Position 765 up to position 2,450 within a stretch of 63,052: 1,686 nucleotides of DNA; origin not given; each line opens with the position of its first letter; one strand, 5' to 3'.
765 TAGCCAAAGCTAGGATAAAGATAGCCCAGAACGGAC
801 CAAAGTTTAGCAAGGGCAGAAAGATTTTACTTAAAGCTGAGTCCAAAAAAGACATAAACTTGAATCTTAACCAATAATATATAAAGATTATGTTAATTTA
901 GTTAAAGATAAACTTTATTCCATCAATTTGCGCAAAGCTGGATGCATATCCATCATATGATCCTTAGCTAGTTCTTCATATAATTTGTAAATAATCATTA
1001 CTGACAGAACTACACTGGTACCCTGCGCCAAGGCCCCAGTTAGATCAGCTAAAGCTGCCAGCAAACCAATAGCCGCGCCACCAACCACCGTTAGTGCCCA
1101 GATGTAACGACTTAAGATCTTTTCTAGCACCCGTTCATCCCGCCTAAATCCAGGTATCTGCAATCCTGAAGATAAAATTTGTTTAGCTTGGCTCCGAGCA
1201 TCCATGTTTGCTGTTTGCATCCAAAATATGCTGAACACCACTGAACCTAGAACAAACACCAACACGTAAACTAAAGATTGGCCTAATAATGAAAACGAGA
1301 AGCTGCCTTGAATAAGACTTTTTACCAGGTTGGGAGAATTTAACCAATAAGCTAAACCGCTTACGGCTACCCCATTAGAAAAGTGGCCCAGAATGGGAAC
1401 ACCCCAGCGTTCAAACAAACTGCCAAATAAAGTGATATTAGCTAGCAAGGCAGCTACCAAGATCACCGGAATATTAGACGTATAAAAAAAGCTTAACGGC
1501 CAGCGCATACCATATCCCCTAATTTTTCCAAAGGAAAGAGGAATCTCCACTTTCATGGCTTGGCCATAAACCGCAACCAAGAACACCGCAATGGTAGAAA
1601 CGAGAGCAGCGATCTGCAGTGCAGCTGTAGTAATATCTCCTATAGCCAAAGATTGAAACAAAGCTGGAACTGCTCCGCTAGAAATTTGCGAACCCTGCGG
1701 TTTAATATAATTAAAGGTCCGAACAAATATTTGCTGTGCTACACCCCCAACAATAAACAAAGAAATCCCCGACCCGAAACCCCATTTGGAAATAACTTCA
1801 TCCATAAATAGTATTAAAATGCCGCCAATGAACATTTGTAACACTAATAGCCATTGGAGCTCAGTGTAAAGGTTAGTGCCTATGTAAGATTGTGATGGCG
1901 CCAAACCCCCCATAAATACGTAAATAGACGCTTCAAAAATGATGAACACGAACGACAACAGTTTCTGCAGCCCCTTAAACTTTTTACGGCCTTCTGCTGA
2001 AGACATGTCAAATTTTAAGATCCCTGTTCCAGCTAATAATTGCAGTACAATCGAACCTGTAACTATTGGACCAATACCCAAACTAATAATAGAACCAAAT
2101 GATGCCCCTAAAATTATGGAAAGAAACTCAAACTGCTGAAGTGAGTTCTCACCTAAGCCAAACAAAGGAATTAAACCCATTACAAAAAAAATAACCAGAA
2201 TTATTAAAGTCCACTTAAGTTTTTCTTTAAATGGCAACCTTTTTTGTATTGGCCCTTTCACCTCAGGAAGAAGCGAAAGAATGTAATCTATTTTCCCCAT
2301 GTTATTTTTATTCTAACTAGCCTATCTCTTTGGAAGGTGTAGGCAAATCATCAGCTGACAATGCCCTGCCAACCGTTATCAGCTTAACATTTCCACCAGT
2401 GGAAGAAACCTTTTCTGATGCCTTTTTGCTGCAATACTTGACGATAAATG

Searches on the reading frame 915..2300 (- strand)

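Call 26: search_protein_families(library=pfam, proteins=[window:915-2300:-])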
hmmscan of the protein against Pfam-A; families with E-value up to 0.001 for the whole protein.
window:915-2300:- (461 aa): 2 families
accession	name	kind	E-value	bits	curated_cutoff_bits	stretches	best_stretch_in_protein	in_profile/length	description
PF00344.25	SecY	-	1.1e-61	209.4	32.2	1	70-441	1-306/306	SecY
PF10559.14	Plug_translocon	-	1e-06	28.9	22.1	1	36-69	1-35/35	Plug domain of Sec61p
